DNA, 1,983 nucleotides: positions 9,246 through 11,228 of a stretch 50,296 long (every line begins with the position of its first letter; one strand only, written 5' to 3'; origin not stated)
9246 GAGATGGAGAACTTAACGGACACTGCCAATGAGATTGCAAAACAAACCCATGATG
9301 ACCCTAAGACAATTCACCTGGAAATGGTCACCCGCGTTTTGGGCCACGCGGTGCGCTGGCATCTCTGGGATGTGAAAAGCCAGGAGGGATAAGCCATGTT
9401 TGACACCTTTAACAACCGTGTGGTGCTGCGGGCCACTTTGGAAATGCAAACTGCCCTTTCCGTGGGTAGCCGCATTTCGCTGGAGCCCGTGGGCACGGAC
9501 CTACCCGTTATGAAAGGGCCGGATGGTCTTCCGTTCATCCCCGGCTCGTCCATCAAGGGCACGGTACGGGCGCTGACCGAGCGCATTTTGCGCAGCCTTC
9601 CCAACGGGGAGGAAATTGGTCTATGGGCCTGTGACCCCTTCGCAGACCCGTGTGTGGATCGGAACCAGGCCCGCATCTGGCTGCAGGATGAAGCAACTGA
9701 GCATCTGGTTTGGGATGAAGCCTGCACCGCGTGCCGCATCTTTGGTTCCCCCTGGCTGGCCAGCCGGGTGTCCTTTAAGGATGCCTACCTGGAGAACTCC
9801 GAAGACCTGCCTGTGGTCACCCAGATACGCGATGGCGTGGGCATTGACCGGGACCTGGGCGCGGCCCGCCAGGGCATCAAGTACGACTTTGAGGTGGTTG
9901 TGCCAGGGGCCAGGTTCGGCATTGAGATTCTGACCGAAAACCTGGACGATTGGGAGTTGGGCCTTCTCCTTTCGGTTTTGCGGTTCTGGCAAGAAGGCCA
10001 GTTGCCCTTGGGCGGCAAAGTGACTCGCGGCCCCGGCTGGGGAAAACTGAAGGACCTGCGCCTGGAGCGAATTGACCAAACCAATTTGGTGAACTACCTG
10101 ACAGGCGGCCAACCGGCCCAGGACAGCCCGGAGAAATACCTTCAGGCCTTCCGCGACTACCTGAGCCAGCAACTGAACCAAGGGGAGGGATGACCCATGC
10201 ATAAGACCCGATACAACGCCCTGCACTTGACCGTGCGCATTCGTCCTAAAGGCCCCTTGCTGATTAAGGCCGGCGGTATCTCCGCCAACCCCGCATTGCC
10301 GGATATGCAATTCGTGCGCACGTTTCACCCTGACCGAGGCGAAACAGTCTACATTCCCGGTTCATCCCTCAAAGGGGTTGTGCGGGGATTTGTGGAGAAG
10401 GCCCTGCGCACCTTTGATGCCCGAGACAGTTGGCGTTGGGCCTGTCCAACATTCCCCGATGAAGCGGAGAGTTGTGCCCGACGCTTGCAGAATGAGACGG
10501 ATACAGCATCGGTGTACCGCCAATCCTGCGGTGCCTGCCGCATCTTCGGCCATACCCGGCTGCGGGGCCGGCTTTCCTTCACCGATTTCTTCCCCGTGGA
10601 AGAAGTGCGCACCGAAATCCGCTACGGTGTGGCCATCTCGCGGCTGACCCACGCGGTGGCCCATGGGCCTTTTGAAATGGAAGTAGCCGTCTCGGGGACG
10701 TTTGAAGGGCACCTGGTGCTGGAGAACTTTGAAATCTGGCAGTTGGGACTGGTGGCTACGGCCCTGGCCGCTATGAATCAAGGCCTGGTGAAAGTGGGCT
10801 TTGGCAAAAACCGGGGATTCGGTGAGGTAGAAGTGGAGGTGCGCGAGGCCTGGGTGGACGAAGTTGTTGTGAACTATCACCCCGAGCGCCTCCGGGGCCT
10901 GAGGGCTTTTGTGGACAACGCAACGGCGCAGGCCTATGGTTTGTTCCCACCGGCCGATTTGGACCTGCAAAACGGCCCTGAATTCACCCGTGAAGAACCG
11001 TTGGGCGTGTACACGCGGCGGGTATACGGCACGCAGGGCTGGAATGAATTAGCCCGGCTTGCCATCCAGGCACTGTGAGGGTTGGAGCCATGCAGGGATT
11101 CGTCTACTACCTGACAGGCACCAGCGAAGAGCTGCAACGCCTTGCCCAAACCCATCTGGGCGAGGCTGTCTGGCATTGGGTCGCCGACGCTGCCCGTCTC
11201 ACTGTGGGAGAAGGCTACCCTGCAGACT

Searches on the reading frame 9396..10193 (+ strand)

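Call 37: search_protein_families(library=ncbifam, proteins=[window:9396-10193:+], max_evalue=0.01)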
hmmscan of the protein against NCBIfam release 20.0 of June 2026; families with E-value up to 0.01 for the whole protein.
window:9396-10193:+ (265 aa): 8 families
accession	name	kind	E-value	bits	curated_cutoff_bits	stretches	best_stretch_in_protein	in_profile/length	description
TIGR02581.1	cas_cyan_RAMP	equivalog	4e-72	242.4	108.05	1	7-223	2-215/216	type III CRISPR-associated RAMP protein Csx7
TIGR03986.1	TIGR03986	equivalog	8e-19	68.5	161.35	2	164-262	452-550/568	TIGR03986 family type III CRISPR-associated RAMP protein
TIGR02582.1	cas7_TM1809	equivalog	1.4e-14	54.6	90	1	8-214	3-199/203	type III-A CRISPR-associated RAMP protein Csm3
NF041225.1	Cas_III-E_gRAMP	equivalog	2.7e-11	41.6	700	2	107-170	724-783/1636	type III-E CRISPR-associated gRAMP effector Cas7-11e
NF049957.1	Cas_III-I_gRAMP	exception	3.7e-08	31.7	800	1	114-224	598-714/1076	type III-I CRISPR-associated gRAMP effector Cas7-11i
TIGR03115.2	cas7_csf2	equivalog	8e-06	25.3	130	1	164-258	240-336/346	type IV CRISPR-associated protein Csf2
TIGR01898.1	cas_TM1791_cmr6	equivalog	5.6e-05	23.4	51.1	1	44-131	30-103/195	type III-B CRISPR module RAMP protein Cmr6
TIGR01899.1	cas_TM1807_csm5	equivalog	0.00093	18.8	38.3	1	41-69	105-134/364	type III-A CRISPR-associated RAMP protein Csm5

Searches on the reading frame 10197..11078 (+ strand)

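Call 37: search_protein_families(library=ncbifam, proteins=[window:10197-11078:+], max_evalue=0.01)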
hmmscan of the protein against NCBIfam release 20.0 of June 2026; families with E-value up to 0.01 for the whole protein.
window:10197-11078:+ (293 aa): 7 families
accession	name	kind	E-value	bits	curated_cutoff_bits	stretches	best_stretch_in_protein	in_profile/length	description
TIGR02581.1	cas_cyan_RAMP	equivalog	9.6e-28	97.3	108.05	1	18-212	13-209/216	type III CRISPR-associated RAMP protein Csx7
TIGR03986.1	TIGR03986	equivalog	1.2e-11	44.7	161.35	2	168-218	461-511/568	TIGR03986 family type III CRISPR-associated RAMP protein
NF041225.1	Cas_III-E_gRAMP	equivalog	4.4e-07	27.7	700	1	168-217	1492-1541/1636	type III-E CRISPR-associated gRAMP effector Cas7-11e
TIGR01898.1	cas_TM1791_cmr6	equivalog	9.2e-06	25.9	51.1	1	51-137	32-108/195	type III-B CRISPR module RAMP protein Cmr6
TIGR02582.1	cas7_TM1809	equivalog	1.1e-05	25.5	90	1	49-212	41-202/203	type III-A CRISPR-associated RAMP protein Csm3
TIGR01899.1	cas_TM1807_csm5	equivalog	0.0033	17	38.3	1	40-64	100-123/364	type III-A CRISPR-associated RAMP protein Csm5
TIGR02674.1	cas_cyan_RAMP_2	equivalog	0.0099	15.1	177.3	0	168-220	202-248/402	type III-D CRISPR-associated RAMP protein Csx10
